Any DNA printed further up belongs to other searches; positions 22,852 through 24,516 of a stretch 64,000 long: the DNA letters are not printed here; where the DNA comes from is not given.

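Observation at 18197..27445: Non-canonical alpha-glucan (glycogen) cluster lacking glgC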

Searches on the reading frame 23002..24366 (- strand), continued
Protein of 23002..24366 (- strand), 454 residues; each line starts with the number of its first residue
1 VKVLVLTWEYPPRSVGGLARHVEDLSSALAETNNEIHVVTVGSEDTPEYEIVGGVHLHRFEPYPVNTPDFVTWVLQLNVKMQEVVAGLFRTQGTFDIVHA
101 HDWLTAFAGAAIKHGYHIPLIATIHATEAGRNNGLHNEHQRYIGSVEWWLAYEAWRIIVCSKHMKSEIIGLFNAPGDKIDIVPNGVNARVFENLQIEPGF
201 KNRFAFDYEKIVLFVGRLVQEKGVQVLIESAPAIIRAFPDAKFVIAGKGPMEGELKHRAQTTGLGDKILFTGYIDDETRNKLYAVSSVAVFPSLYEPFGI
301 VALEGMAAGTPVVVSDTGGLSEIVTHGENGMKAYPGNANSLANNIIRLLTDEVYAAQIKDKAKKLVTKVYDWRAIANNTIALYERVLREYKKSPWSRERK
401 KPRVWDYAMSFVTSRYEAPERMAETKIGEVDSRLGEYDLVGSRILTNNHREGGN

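Call 12: find_homologous_proteins(query=window:23002-24366:-)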
Query window:23002-24366:- (454 aa): 7947 proteins with E <= 0.001 among 8000 candidates; the best 120 are listed.
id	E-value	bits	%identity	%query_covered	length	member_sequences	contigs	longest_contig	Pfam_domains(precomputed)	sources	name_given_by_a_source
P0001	0.0e+0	1019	98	100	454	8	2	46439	PF00534.27,PF13579.13,PF08323.18,PF13439.13,PF20706.4,PF13692.13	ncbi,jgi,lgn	ncbi:MAG: glycosyltransferase family 4 protein [Bacillota bacterium]|jgi:glycogen(starch) synthase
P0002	9.2e-255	864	82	99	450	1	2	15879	PF00534.27,PF13477.13,PF13579.13,PF08323.18,PF13524.13,PF13439.13,PF20706.4,PF13692.13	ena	-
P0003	7.8e-253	857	82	99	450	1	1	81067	PF00534.27,PF13579.13,PF08323.18,PF13439.13,PF20706.4,PF13692.13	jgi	-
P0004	3.1e-250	849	81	99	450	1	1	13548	PF00534.27,PF13579.13,PF08323.18,PF13439.13,PF20706.4,PF13692.13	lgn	-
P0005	5.1e-249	845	80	99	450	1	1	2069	PF00534.27,PF13579.13,PF08323.18,PF13439.13,PF20706.4,PF13692.13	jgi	jgi:glycosyltransferase involved in cell wall biosynthesis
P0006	3.0e-241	819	79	99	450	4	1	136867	PF00534.27,PF13579.13,PF08323.18,PF13439.13,PF20706.4,PF13692.13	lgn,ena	-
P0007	1.3e-240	817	77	100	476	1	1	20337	PF00534.27,PF13579.13,PF08323.18,PF13439.13,PF20706.4,PF13692.13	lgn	-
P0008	1.1e-236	804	76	99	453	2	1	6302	PF00534.27,PF13579.13,PF08323.18,PF13524.13,PF13439.13,PF20706.4,PF13692.13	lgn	-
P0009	7.1e-234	795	74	100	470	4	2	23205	PF00534.27,PF13579.13,PF08323.18,PF13524.13,PF13439.13,PF20706.4,PF13692.13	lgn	-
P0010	2.8e-233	793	74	100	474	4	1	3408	PF00534.27,PF13477.13,PF13579.13,PF08323.18,PF13439.13,PF20706.4,PF13692.13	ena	-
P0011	7.2e-219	745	70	99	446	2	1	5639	PF00534.27,PF13579.13,PF08323.18,PF13439.13,PF20706.4,PF13692.13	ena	-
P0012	4.7e-204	696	66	100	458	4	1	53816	PF00534.27,PF13579.13,PF08323.18,PF13439.13,PF20706.4,PF13692.13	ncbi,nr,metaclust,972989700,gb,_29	ncbi:MAG: Glycosyl transferase, group 1 [Clostridia bacterium 41_269]|nr:MAG: Glycosyl transferase, 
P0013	3.4e-172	591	58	100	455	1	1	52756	PF00534.27,PF13579.13,PF08323.18,PF13524.13,PF13439.13,PF20706.4,PF13692.13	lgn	-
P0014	1.2e-170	586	61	92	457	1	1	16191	PF00534.27,PF13579.13,PF08323.18,PF13439.13,PF20706.4,PF13692.13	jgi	jgi:glycogen(starch) synthase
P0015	2.1e-170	586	59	100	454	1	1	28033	PF00534.27,PF13579.13,PF08323.18,PF13524.13,PF13439.13,PF20706.4,PF13692.13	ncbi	ncbi:MAG: glycosyltransferase family 4 protein [Bacillota bacterium]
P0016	1.5e-169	583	61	91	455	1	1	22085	PF00534.27,PF13579.13,PF08323.18,PF13439.13,PF20706.4,PF13692.13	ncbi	ncbi:MAG: glycosyltransferase family 4 protein [Bacillota bacterium]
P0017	3.3e-166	572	57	100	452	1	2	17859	PF00534.27,PF13579.13,PF08323.18,PF13524.13,PF13439.13,PF20706.4,PF13692.13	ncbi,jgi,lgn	-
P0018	4.3e-166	571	56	100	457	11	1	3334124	PF00534.27,PF13579.13,PF08323.18,PF13524.13,PF13439.13,PF20706.4,PF13692.13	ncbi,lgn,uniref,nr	ncbi:Glycosyltransferase involved in cell wall bisynthesis [Thermanaeromonas toyohensis ToBE]|uniref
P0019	5.0e-166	571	57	100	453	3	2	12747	PF00534.27,PF13579.13,PF08323.18,PF13439.13,PF20706.4,PF13692.13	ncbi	ncbi:MAG: glycosyltransferase family 4 protein [Moorellaceae bacterium]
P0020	1.0e-162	560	55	99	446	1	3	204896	PF00534.27,PF13579.13,PF08323.18,PF13439.13,PF20706.4,PF13692.13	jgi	jgi:glycosyltransferase involved in cell wall biosynthesis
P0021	2.2e-162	559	55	100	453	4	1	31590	PF00534.27,PF13579.13,PF08323.18,PF13524.13,PF13439.13,PF20706.4,PF13692.13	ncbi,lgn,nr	ncbi:MAG: glycosyltransferase family 4 protein [Thermoanaerobacteraceae bacterium]|nr:glycosyltransf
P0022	3.0e-162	559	55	100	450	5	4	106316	PF00534.27,PF13579.13,PF08323.18,PF13439.13,PF20706.4,PF13692.13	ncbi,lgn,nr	ncbi:MAG: glycosyltransferase family 4 protein [Syntrophomonadaceae bacterium]|nr:glycosyltransferas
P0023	7.3e-162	557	55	100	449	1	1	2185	PF00534.27,PF13579.13,PF08323.18,PF13524.13,PF13439.13,PF20706.4,PF13692.13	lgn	-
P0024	1.2e-161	557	54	100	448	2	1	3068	PF00534.27,PF13579.13,PF08323.18,PF13439.13,PF20706.4,PF13692.13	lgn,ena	-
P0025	6.3e-161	554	55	100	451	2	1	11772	PF00534.27,PF13579.13,PF08323.18,PF13439.13,PF20706.4,PF13692.13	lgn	-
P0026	7.4e-161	554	55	100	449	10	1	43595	PF00534.27,PF13579.13,PF08323.18,PF13524.13,PF13439.13,PF20706.4,PF13692.13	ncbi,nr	ncbi:MAG: hypothetical protein PWP70_62 [Moorella sp. (in: firmicutes)]|nr:hypothetical protein [Moo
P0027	6.5e-160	551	60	87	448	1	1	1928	PF00534.27,PF13579.13,PF08323.18,PF13524.13,PF13439.13,PF20706.4,PF13692.13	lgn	-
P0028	1.1e-159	550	56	96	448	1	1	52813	PF00534.27,PF13579.13,PF08323.18,PF13524.13,PF13439.13,PF20706.4,PF13692.13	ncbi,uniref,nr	ncbi:glycosyltransferase family 4 protein [Calderihabitans maritimus]|uniref:Group 1 glycosyl transf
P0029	4.8e-159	548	54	100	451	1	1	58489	PF00534.27,PF13579.13,PF08323.18,PF13439.13,PF20706.4,PF13692.13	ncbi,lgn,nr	ncbi:MAG: hypothetical protein PWP65_717 [Clostridia bacterium]|nr:hypothetical protein [Clostridia 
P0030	3.0e-158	545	54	99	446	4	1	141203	PF00534.27,PF13579.13,PF08323.18,PF13524.13,PF13439.13,PF20706.4,PF13692.13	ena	-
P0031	3.8e-158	545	53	100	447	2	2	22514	PF00534.27,PF13579.13,PF08323.18,PF13524.13,PF13439.13,PF20706.4,PF13692.13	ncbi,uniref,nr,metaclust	ncbi:Glycosyl transferase, family 1 [Moorella glycerini]|uniref:Glycogen synthase n=1 Tax=Neomoorell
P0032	6.6e-158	544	53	100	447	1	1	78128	PF00534.27,PF13579.13,PF08323.18,PF13524.13,PF13439.13,PF20706.4,PF13692.13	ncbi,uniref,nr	ncbi:glycosyltransferase family 4 protein [Moorella sulfitireducens]|uniref:glycosyltransferase fami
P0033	9.5e-158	544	59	87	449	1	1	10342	PF00534.27,PF13579.13,PF08323.18,PF13439.13,PF20706.4,PF13692.13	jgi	-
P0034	1.1e-157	544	54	99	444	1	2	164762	PF00534.27,PF13579.13,PF08323.18,PF13524.13,PF13439.13,PF20706.4,PF13692.13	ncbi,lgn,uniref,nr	ncbi:MAG: hypothetical protein PWP41_687 [Moorella sp. (in: firmicutes)]|uniref:Glycogen synthase n=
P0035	1.3e-157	543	54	100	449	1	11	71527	PF00534.27,PF13579.13,PF08323.18,PF13524.13,PF13439.13,PF20706.4,PF13692.13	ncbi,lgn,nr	ncbi:MAG: hypothetical protein PWP31_705 [Clostridia bacterium]|nr:hypothetical protein [Clostridia 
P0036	1.3e-156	540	53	100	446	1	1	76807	PF00534.27,PF13579.13,PF08323.18,PF13524.13,PF13439.13,PF20706.4,PF13692.13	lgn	-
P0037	6.1e-156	538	53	100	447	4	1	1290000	PF00534.27,PF13579.13,PF08323.18,PF13524.13,PF13439.13,PF20706.4,PF13692.13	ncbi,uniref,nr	ncbi:glycosyl transferase family 1 [Moorella sp. E308F]|uniref:glycosyltransferase family 4 protein 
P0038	8.9e-156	537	53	100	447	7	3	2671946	PF00534.27,PF13579.13,PF08323.18,PF13439.13,PF20706.4,PF13692.13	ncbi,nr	ncbi:glycosyltransferase family 4 protein [Neomoorella humiferrea]|nr:glycosyltransferase family 4 p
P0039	7.4e-155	534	52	100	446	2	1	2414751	PF00534.27,PF13579.13,PF08323.18,PF13524.13,PF13439.13,PF20706.4,PF13692.13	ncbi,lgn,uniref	ncbi:Glycogen synthase [Moorella humiferrea]|uniref:glycosyltransferase family 4 protein n=1 Tax=Neo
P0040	5.0e-152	525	56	90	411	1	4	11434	PF00534.27,PF13579.13,PF08323.18,PF13439.13,PF20706.4,PF13692.13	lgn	-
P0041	1.3e-151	524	56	88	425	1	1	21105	PF00534.27,PF13579.13,PF08323.18,PF13439.13,PF20706.4,PF13692.13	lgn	-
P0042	4.0e-151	522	56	88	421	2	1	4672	PF00534.27,PF13579.13,PF08323.18,PF13439.13,PF20706.4,PF13692.13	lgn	-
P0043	5.3e-151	522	57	88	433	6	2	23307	PF00534.27,PF13579.13,PF08323.18,PF13439.13,PF20706.4,PF13692.13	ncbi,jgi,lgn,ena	-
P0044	8.6e-151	521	53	92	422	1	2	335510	PF00534.27,PF13579.13,PF08323.18,PF13524.13,PF13439.13,PF20706.4,PF13692.13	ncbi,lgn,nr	ncbi:MAG: glycosyltransferase family 4 protein [Firmicutes bacterium]|nr:glycosyltransferase family 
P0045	1.6e-150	520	55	94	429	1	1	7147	PF00534.27,PF13579.13,PF08323.18,PF13524.13,PF13439.13,PF20706.4,PF13692.13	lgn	-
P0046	2.0e-150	520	56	88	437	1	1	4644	PF00534.27,PF13579.13,PF08323.18,PF13524.13,PF13439.13,PF20706.4,PF13692.13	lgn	-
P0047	3.1e-150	519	53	99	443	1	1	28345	PF00534.27,PF13579.13,PF08323.18,PF13524.13,PF13439.13,PF20706.4,PF13692.13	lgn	-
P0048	8.7e-150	518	52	100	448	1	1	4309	PF00534.27,PF13579.13,PF08323.18,PF13439.13,PF20706.4,PF13692.13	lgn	-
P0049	5.7e-149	515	56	88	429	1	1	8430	PF00534.27,PF13579.13,PF08323.18,PF13524.13,PF13439.13,PF20706.4,PF13692.13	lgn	-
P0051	9.9e-149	514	57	88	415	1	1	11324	PF00534.27,PF13579.13,PF08323.18,PF13439.13,PF20706.4,PF13692.13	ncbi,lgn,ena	-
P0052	2.6e-148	513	57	88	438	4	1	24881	PF00534.27,PF13579.13,PF08323.18,PF13524.13,PF13439.13,PF20706.4,PF13692.13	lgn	-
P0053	3.2e-148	512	53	92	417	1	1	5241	PF00534.27,PF13579.13,PF08323.18,PF13439.13,PF20706.4,PF13692.13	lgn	-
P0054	1.3e-147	510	55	88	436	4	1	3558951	PF00534.27,PF13579.13,PF08323.18,PF13439.13,PF20706.4,PF13692.13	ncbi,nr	ncbi:glycosyltransferase family 4 protein [Candidatus Contubernalis alkalaceticus]|nr:glycosyltransf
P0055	1.6e-147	510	57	88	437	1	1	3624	PF00534.27,PF13579.13,PF08323.18,PF13439.13,PF20706.4,PF13692.13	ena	-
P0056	2.5e-147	509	55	89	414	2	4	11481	PF00534.27,PF13579.13,PF08323.18,PF13524.13,PF13439.13,PF20706.4,PF13692.13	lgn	-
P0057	3.1e-147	509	57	91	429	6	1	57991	PF00534.27,PF13579.13,PF08323.18,PF13524.13,PF13439.13,PF20706.4,PF13692.13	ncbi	ncbi:MAG: glycosyltransferase family 4 protein [Moorellales bacterium]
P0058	3.9e-147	509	57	87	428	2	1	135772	PF00534.27,PF13579.13,PF08323.18,PF13439.13,PF20706.4,PF13692.13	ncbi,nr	ncbi:MAG: glycosyltransferase family 1 protein [Clostridia bacterium]|nr:MAG: glycosyltransferase fa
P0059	7.0e-147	508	54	94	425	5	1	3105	PF00534.27,PF13579.13,PF08323.18,PF13524.13,PF13439.13,PF20706.4,PF13692.13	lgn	-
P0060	8.2e-147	508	56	88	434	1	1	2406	PF00534.27,PF13579.13,PF08323.18,PF13439.13,PF20706.4,PF13692.13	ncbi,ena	-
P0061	9.3e-147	508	56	88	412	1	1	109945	PF00534.27,PF13579.13,PF08323.18,PF13439.13,PF20706.4,PF13692.13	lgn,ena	-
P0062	1.1e-146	507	56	87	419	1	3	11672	PF00534.27,PF13579.13,PF08323.18,PF13439.13,PF20706.4,PF13692.13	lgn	-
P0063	2.1e-146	506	54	90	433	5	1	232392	PF00534.27,PF13579.13,PF08323.18,PF13439.13,PF20706.4,PF13692.13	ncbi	ncbi:MAG: glycosyltransferase family 4 protein [Carboxydocellales bacterium]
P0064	2.5e-146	506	57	85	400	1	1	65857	PF00534.27,PF13579.13,PF08323.18,PF13524.13,PF13439.13,PF20706.4,PF13692.13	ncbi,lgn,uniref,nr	ncbi:glycogen(starch) synthase [Desulfohalotomaculum tongense]|uniref:glycosyltransferase family 4 p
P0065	3.2e-146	506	56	87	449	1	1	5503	PF00534.27,PF13579.13,PF08323.18,PF13439.13,PF20706.4,PF13692.13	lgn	-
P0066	5.9e-146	505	55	88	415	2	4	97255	PF00534.27,PF13579.13,PF08323.18,PF13524.13,PF13439.13,PF20706.4,PF13692.13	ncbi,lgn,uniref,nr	ncbi:glycosyltransferase family 4 protein [Desulfofalx alkaliphila]|uniref:glycosyltransferase famil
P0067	1.1e-145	504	54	90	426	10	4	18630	PF00534.27,PF13579.13,PF08323.18,PF13439.13,PF20706.4,PF13692.13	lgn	-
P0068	1.4e-145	504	54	88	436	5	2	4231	PF00534.27,PF13477.13,PF13579.13,PF08323.18,PF13439.13,PF20706.4,PF13692.13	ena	-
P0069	1.6e-145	504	56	85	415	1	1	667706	PF00534.27,PF13579.13,PF08323.18,PF13524.13,PF13439.13,PF20706.4,PF13692.13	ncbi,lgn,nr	ncbi:MAG: glycosyltransferase family 4 protein [Firmicutes bacterium]|nr:glycosyltransferase family 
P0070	1.8e-145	503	56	87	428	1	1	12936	PF00534.27,PF13579.13,PF08323.18,PF13439.13,PF20706.4,PF13692.13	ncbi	-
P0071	2.8e-145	503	54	88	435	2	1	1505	PF00534.27,PF13477.13,PF13579.13,PF08323.18,PF13439.13,PF20706.4,PF13692.13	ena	-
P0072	3.3e-145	502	56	88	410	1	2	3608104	PF00534.27,PF13579.13,PF08323.18,PF13439.13,PF20706.4,PF13692.13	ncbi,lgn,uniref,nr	ncbi:glycosyl transferase, group 1 [Desulforamulus reducens MI-1]|uniref:Glycosyl transferase, group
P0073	5.2e-145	502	54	88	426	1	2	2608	PF00534.27,PF13477.13,PF13579.13,PF08323.18,PF13439.13,PF20706.4,PF13692.13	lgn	-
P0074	6.2e-145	502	55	87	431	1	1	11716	PF00534.27,PF13579.13,PF08323.18,PF13439.13,PF20706.4,PF13692.13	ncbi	ncbi:MAG: glycosyltransferase family 4 protein [Thermacetogeniaceae bacterium]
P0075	8.1e-145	501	58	85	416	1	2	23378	PF00534.27,PF13579.13,PF08323.18,PF13524.13,PF13439.13,PF20706.4,PF13692.13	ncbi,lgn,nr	ncbi:MAG: glycosyltransferase family 4 protein [Desulfotomaculum sp.]|nr:glycosyltransferase family 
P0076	9.9e-145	501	55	93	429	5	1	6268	PF00534.27,PF13579.13,PF08323.18,PF13524.13,PF13439.13,PF20706.4,PF13692.13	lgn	-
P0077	2.3e-144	500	53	93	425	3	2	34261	PF00534.27,PF13579.13,PF08323.18,PF13524.13,PF13439.13,PF20706.4,PF13692.13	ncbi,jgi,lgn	jgi:glycogen(starch) synthase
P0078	3.3e-144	499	56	86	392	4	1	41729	PF00534.27,PF13579.13,PF08323.18,PF13524.13,PF13439.13,PF20706.4,PF13692.13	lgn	-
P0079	4.7e-144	499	55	85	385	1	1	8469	PF00534.27,PF13579.13,PF08323.18,PF13524.13,PF13439.13,PF20706.4,PF13692.13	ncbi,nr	ncbi:MAG TPA: glycosyltransferase family 4 protein, partial [Clostridia bacterium]|nr:glycosyltransf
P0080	6.1e-144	498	55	87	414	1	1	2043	PF00534.27,PF13579.13,PF08323.18,PF13524.13,PF13439.13,PF20706.4,PF13692.13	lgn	-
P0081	8.0e-144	498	55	88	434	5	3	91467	PF00534.27,PF13579.13,PF08323.18,PF13439.13,PF20706.4,PF13692.13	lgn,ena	-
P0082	8.4e-144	498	55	88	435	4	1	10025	PF00534.27,PF13579.13,PF08323.18,PF13524.13,PF13439.13,PF20706.4,PF13692.13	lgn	-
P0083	9.3e-144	498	57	85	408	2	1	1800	PF00534.27,PF13579.13,PF08323.18,PF13524.13,PF13439.13,PF20706.4,PF13692.13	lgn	-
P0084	9.6e-144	498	56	87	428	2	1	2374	PF00534.27,PF13477.13,PF13579.13,PF08323.18,PF13524.13,PF13439.13,PF20706.4,PF13692.13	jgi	jgi:glycogen(starch) synthase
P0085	1.3e-143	497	53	91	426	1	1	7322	PF00534.27,PF13579.13,PF08323.18,PF13439.13,PF20706.4,PF13692.13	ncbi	-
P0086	2.5e-143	496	56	85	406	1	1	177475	PF00534.27,PF13579.13,PF08323.18,PF13524.13,PF13439.13,PF20706.4,PF13692.13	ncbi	ncbi:glycosyltransferase family 4 protein [Peptococcaceae bacterium 1198_IL3148]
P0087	2.8e-143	496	57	88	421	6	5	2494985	PF00534.27,PF13579.13,PF08323.18,PF13524.13,PF13439.13,PF20706.4,PF13692.13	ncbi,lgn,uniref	ncbi:glycosyltransferase family 4 protein [Desulforudis sp. 1088]|uniref:glycosyltransferase family 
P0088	3.7e-143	496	54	89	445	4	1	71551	PF00534.27,PF13579.13,PF08323.18,PF13524.13,PF13439.13,PF20706.4,PF13692.13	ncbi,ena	-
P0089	3.9e-143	496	54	88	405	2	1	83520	PF00534.27,PF13579.13,PF08323.18,PF13524.13,PF13439.13,PF20706.4,PF13692.13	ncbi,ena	-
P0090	4.4e-143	495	54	89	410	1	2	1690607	PF00534.27,PF13579.13,PF08323.18,PF13439.13,PF20706.4,PF13692.13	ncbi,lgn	ncbi:glycosyltransferase family 4 protein [Desulfotomaculum defluvii]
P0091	4.9e-143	495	52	93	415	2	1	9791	PF00534.27,PF13579.13,PF08323.18,PF13439.13,PF20706.4,PF13692.13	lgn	-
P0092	5.3e-143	495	54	89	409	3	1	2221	PF00534.27,PF13477.13,PF13579.13,PF08323.18,PF13524.13,PF13439.13,PF20706.4,PF13692.13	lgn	-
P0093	7.3e-143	495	56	87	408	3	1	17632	PF00534.27,PF13579.13,PF08323.18,PF13524.13,PF13439.13,PF20706.4,PF13692.13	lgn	-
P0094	8.7e-143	494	55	87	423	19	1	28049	PF00534.27,PF13579.13,PF08323.18,PF13439.13,PF20706.4,PF13692.13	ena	-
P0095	1.2e-142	494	55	89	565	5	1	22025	PF00534.27,PF13579.13,PF08323.18,PF13524.13,PF13439.13,PF20706.4,PF13692.13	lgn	-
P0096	1.2e-142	494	55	87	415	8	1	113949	PF00534.27,PF13579.13,PF08323.18,PF13439.13,PF20706.4,PF13692.13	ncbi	-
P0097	1.5e-142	494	52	89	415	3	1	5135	PF00534.27,PF13579.13,PF08323.18,PF13439.13,PF20706.4,PF13692.13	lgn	-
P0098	1.9e-142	493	54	89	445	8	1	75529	PF00534.27,PF13579.13,PF08323.18,PF13524.13,PF13439.13,PF20706.4,PF13692.13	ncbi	-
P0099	2.0e-142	493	54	88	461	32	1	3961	PF00534.27,PF13579.13,PF08323.18,PF13439.13,PF20706.4,PF13692.13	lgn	-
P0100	2.2e-142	493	55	87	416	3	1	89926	PF00534.27,PF13579.13,PF08323.18,PF13439.13,PF20706.4,PF13692.13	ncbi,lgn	-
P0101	2.3e-142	493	52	100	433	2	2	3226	PF00534.27,PF13579.13,PF08323.18,PF13524.13,PF13439.13,PF20706.4,PF13692.13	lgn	-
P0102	2.3e-142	493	54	87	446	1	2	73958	PF00534.27,PF13579.13,PF08323.18,PF13439.13,PF20706.4,PF13692.13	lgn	-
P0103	2.8e-142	493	55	88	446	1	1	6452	PF00534.27,PF13579.13,PF08323.18,PF13439.13,PF20706.4,PF13692.13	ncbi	-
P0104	2.9e-142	493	55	88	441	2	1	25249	PF00534.27,PF13579.13,PF08323.18,PF13524.13,PF13439.13,PF20706.4,PF13692.13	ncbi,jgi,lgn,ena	ncbi:MAG: glycosyltransferase family 4 protein [Thermacetogeniaceae bacterium]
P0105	4.2e-142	492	55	88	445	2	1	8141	PF00534.27,PF13579.13,PF08323.18,PF13439.13,PF20706.4,PF13692.13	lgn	-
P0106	4.6e-142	492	54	88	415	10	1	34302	PF00534.27,PF13579.13,PF08323.18,PF13439.13,PF20706.4,PF13692.13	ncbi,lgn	ncbi:MAG: glycosyltransferase family 4 protein [Bacillota bacterium]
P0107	4.7e-142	492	54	88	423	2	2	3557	PF00534.27,PF13579.13,PF08323.18,PF13524.13,PF13439.13,PF20706.4,PF13692.13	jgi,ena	-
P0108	8.0e-142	491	54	87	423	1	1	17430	PF00534.27,PF13477.13,PF13579.13,PF08323.18,PF13524.13,PF13439.13,PF20706.4,PF13692.13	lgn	-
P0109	8.7e-142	491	55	87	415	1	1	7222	PF00534.27,PF13579.13,PF08323.18,PF13524.13,PF13439.13,PF20706.4,PF13692.13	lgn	-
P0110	9.6e-142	491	54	88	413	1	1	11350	PF00534.27,PF13579.13,PF08323.18,PF13524.13,PF13439.13,PF20706.4,PF13692.13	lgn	-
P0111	9.7e-142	491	55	87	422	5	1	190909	PF00534.27,PF13579.13,PF08323.18,PF13524.13,PF13439.13,PF20706.4,PF13692.13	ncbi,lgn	ncbi:MAG: glycosyltransferase family 4 protein [Bacillota bacterium]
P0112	1.2e-141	491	51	98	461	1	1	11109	PF00534.27,PF13579.13,PF08323.18,PF13524.13,PF13439.13,PF20706.4,PF13692.13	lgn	-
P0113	1.5e-141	490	53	92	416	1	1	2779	PF00534.27,PF13579.13,PF08323.18,PF13524.13,PF13439.13,PF20706.4,PF13692.13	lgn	-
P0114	1.5e-141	490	55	88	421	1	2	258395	PF00534.27,PF13579.13,PF08323.18,PF13524.13,PF13439.13,PF20706.4,PF13692.13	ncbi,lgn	ncbi:MAG: glycosyltransferase family 4 protein [Solirubrobacterales bacterium]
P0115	1.6e-141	490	52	88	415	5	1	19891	PF00534.27,PF13579.13,PF08323.18,PF13439.13,PF20706.4,PF13692.13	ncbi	-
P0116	1.7e-141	490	52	89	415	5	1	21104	PF00534.27,PF13579.13,PF08323.18,PF13439.13,PF20706.4,PF13692.13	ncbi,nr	ncbi:MAG: glycosyltransferase family 1 protein [Peptococcaceae bacterium]|nr:MAG: glycosyltransferas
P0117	2.2e-141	490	54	88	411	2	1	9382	PF00534.27,PF13579.13,PF08323.18,PF13524.13,PF13439.13,PF20706.4,PF13692.13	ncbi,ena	-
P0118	2.5e-141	490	50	100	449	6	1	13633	PF00534.27,PF13579.13,PF08323.18,PF13524.13,PF13439.13,PF20706.4,PF13692.13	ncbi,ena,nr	ncbi:MAG: glycosyltransferase family 4 protein [Clostridia bacterium]|nr:glycosyltransferase family 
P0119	3.6e-141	489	55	88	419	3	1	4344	PF00534.27,PF13579.13,PF08323.18,PF13439.13,PF20706.4,PF13692.13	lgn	-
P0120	3.8e-141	489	54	88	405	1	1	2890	PF00534.27,PF13579.13,PF08323.18,PF13524.13,PF13439.13,PF20706.4,PF13692.13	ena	-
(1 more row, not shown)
